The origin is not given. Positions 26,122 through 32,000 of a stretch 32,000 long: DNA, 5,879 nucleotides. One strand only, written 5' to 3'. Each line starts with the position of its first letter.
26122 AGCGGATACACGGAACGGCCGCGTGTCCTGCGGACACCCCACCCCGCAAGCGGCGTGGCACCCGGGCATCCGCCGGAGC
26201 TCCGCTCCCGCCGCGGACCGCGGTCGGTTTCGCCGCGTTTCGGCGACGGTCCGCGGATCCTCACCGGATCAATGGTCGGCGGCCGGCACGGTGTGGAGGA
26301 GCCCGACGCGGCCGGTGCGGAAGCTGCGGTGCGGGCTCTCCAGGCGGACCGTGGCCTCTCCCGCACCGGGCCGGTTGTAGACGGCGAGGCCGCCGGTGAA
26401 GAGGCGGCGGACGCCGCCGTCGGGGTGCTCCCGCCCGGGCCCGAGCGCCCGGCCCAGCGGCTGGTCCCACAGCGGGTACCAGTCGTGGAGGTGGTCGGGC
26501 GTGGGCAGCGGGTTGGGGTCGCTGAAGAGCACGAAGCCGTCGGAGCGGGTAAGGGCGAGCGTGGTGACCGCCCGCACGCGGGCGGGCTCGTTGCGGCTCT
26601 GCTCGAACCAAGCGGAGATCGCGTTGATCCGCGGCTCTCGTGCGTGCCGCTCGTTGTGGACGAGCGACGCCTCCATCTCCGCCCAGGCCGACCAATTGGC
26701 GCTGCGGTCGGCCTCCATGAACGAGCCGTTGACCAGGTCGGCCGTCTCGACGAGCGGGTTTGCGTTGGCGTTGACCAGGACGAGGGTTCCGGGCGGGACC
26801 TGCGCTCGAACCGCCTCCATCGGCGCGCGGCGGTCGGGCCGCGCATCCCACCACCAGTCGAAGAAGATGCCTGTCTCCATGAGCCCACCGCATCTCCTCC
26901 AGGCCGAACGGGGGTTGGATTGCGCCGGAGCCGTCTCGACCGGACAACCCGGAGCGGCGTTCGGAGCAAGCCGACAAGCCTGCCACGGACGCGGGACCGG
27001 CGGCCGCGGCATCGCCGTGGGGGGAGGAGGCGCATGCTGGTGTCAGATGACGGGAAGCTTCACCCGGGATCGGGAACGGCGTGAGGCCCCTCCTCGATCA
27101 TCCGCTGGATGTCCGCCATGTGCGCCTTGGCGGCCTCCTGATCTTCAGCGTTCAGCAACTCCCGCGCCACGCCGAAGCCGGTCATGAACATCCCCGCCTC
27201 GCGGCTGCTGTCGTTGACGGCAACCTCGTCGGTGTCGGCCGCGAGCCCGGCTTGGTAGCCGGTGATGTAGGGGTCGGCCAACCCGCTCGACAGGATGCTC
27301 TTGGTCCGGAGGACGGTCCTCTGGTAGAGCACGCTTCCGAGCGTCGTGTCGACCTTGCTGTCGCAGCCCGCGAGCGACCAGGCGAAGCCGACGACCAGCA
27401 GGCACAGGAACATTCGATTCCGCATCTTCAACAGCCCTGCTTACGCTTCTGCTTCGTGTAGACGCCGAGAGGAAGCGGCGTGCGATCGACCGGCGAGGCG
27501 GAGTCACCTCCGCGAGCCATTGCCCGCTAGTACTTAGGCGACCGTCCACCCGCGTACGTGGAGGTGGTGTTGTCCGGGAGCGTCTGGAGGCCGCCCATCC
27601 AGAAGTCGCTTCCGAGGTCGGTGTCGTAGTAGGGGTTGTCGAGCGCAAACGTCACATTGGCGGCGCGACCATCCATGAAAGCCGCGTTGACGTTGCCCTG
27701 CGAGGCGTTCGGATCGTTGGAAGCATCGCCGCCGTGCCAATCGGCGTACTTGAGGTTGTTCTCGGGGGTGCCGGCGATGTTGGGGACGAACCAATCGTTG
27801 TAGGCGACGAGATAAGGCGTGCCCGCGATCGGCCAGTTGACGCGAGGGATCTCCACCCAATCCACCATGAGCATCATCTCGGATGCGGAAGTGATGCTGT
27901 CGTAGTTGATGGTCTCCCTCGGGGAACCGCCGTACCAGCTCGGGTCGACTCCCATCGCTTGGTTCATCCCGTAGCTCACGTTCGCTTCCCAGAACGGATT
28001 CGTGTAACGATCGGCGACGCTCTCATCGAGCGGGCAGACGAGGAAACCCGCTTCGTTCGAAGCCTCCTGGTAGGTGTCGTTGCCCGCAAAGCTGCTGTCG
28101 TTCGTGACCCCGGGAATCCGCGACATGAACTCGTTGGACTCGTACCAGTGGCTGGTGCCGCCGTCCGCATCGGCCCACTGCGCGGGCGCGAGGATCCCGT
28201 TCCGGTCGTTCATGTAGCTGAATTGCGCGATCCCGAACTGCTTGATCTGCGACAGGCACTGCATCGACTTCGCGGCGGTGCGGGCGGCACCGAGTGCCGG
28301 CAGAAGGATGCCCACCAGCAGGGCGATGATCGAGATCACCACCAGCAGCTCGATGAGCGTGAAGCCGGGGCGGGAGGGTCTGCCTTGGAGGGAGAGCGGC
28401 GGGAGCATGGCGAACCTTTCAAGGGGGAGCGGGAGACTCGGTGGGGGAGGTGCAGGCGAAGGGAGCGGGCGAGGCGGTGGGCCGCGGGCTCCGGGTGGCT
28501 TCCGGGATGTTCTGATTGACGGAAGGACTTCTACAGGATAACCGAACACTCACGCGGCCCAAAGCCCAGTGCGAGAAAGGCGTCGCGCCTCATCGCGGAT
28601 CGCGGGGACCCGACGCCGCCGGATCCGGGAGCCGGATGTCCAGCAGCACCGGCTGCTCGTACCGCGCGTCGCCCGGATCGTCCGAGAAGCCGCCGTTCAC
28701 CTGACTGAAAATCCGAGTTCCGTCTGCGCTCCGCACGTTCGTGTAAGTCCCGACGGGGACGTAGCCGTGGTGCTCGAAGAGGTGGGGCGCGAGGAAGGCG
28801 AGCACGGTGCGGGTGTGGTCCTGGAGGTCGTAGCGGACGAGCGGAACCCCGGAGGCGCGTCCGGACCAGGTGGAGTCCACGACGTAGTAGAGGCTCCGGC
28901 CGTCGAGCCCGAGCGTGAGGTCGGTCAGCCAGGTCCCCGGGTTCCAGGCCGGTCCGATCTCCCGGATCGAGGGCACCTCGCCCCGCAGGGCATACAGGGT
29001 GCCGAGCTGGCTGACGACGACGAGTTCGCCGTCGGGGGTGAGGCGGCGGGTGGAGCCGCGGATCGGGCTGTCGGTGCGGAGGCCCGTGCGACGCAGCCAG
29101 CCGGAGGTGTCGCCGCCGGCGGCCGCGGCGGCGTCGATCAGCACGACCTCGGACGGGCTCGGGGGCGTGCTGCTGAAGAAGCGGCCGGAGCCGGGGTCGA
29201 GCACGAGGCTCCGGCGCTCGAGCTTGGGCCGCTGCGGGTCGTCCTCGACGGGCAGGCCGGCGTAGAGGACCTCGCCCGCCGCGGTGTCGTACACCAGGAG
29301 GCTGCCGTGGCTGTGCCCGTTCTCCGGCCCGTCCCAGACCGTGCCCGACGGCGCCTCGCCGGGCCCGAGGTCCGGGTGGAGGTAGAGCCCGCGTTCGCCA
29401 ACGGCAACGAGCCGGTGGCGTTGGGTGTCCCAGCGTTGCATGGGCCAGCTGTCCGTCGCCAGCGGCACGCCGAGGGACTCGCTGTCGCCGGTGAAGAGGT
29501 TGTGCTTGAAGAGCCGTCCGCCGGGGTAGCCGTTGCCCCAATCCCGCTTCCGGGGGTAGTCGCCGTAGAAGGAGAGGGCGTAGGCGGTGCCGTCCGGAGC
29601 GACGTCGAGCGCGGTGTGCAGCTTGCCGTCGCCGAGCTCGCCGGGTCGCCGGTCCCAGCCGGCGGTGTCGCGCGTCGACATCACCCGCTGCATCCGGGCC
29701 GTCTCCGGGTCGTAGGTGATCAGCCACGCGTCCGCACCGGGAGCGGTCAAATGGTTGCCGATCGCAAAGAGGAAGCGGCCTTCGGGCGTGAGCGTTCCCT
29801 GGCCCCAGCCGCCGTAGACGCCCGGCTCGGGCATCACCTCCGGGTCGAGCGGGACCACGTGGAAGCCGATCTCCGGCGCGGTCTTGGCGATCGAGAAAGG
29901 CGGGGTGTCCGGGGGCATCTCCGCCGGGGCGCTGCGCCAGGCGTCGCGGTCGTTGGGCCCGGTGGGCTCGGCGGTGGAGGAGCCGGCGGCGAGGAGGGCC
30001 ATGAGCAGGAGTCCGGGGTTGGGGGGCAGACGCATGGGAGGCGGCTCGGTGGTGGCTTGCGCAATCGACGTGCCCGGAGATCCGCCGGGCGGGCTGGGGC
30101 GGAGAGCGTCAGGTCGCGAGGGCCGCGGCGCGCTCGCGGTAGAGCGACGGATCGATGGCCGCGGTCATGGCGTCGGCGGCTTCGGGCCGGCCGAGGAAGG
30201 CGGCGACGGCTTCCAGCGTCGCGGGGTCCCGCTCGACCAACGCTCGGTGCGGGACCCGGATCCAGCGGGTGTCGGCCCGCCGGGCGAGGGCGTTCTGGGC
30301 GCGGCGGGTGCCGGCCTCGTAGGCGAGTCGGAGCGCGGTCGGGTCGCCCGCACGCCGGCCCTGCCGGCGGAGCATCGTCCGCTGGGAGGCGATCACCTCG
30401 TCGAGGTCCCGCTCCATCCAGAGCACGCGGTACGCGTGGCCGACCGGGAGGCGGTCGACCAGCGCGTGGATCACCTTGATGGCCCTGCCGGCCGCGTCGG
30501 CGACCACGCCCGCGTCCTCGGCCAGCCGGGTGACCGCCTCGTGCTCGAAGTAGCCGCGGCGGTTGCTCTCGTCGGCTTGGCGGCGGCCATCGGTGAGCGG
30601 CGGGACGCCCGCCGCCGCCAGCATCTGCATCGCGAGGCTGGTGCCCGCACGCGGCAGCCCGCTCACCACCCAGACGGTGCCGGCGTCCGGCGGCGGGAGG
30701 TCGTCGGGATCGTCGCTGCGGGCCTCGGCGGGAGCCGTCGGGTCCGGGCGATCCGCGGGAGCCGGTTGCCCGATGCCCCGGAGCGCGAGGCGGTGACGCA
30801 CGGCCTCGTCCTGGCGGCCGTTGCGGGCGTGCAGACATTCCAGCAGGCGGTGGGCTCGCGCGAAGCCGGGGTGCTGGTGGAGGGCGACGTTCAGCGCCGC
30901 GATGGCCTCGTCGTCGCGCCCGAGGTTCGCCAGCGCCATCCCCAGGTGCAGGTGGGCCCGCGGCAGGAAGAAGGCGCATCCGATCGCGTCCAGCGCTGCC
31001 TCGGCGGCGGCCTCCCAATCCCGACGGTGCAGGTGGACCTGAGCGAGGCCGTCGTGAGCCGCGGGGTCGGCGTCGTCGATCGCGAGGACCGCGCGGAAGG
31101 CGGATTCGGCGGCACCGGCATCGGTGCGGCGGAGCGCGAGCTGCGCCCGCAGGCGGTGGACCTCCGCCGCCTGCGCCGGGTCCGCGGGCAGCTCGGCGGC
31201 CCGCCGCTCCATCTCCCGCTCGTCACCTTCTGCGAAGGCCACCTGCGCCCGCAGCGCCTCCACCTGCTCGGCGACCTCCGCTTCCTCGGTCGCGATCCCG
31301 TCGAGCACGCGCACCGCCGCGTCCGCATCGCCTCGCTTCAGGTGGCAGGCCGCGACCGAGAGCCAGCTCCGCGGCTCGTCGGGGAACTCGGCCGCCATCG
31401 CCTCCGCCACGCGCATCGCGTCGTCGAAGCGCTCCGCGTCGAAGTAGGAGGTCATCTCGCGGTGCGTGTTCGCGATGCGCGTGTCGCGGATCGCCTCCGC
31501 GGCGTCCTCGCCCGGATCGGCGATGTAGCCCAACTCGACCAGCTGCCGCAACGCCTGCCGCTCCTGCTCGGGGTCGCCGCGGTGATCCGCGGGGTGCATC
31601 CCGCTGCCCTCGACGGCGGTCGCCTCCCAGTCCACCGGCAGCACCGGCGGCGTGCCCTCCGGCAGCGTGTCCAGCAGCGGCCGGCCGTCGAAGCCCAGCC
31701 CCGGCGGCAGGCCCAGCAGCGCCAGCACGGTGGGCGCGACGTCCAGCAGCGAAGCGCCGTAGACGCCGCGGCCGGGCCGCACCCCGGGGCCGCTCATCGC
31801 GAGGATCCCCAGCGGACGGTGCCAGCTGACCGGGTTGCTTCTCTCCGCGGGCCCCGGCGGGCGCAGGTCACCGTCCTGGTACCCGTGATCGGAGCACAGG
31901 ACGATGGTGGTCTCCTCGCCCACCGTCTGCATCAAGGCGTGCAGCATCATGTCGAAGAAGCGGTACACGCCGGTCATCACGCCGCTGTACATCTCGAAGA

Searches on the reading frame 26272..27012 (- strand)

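Call 15: search_protein_families(library=pfam, proteins=[window:26272-27012:-], max_evalue=0.01)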
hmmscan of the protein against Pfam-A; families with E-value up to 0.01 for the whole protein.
window:26272-27012:- (247 aa): 1 family
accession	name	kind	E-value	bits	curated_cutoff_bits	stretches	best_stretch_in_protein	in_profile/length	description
PF14885.12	GHL15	-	0.0029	18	27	1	65-208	132-270/271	Hypothetical glycosyl hydrolase family 15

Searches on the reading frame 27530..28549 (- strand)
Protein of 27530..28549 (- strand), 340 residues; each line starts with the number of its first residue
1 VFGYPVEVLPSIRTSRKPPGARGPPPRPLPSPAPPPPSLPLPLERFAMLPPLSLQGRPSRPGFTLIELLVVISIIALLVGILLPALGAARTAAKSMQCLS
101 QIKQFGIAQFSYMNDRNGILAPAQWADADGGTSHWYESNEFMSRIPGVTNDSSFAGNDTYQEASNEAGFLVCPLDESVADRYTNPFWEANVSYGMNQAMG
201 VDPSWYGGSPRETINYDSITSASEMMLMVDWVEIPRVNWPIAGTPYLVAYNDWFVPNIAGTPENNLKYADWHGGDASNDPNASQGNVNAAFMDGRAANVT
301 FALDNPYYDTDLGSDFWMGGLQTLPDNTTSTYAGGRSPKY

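Call 15: search_protein_families(library=pfam, proteins=[window:27530-28549:-], max_evalue=0.01)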
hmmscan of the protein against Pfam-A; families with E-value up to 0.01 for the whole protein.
window:27530-28549:- (340 aa): 2 families
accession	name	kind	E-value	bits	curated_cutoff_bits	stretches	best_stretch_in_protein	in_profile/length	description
PF07963.17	N_methyl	-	1.5e-07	31.1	21.2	1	61-83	5-27/27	Prokaryotic N-terminal methylation motif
PF07596.16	SBP_bac_10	-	0.00039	21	23.3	1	88-221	2-145/268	Protein of unknown function (DUF1559)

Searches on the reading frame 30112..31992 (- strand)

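Call 15: search_protein_families(library=pfam, proteins=[window:30112-31992:-], max_evalue=0.01)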
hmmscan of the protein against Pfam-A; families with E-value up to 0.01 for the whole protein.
window:30112-31992:- (627 aa): 12 families
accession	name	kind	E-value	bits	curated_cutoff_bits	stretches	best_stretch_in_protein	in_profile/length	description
PF14559.12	TPR_19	-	1.3e-12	48.3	25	2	184-250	2-67/68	Tetratricopeptide repeat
PF07719.23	TPR_2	-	3.6e-09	36.5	27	1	344-375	1-32/34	Tetratricopeptide repeat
PF13432.12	TPR_16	-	9.1e-08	32.9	32.7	2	181-233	5-57/65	Tetratricopeptide repeat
PF13469.12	Sulfotransfer_3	-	9.9e-08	32.9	27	1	522-603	126-213/216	Sulfotransferase family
PF13174.12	TPR_6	-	4.9e-07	30.4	26.3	1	346-375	2-31/33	Tetratricopeptide repeat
PF12895.13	ANAPC3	-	2.3e-06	28.2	27.2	0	187-233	3-49/82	Anaphase-promoting complex, cyclosome, subunit 3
PF13428.12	TPR_14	-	6e-06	26.9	23.5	1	344-384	1-41/44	Tetratricopeptide repeat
PF13371.12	TPR_9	-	2.5e-05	24.7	35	1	183-251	5-72/73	Tetratricopeptide repeat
PF25058.1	ARM_TT21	-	3.2e-05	24.4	27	1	179-240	63-127/155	Tetratricopeptide repeat protein 21 ARM repeat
PF13431.12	TPR_17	-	0.00011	22.6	24.4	0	299-329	2-32/34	Tetratricopeptide repeat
PF00515.34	TPR_1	-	0.00038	20.6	27.8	0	344-375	1-32/34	Tetratricopeptide repeat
PF13181.12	TPR_8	-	0.00058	20.3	25.7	0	345-368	2-25/34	Tetratricopeptide repeat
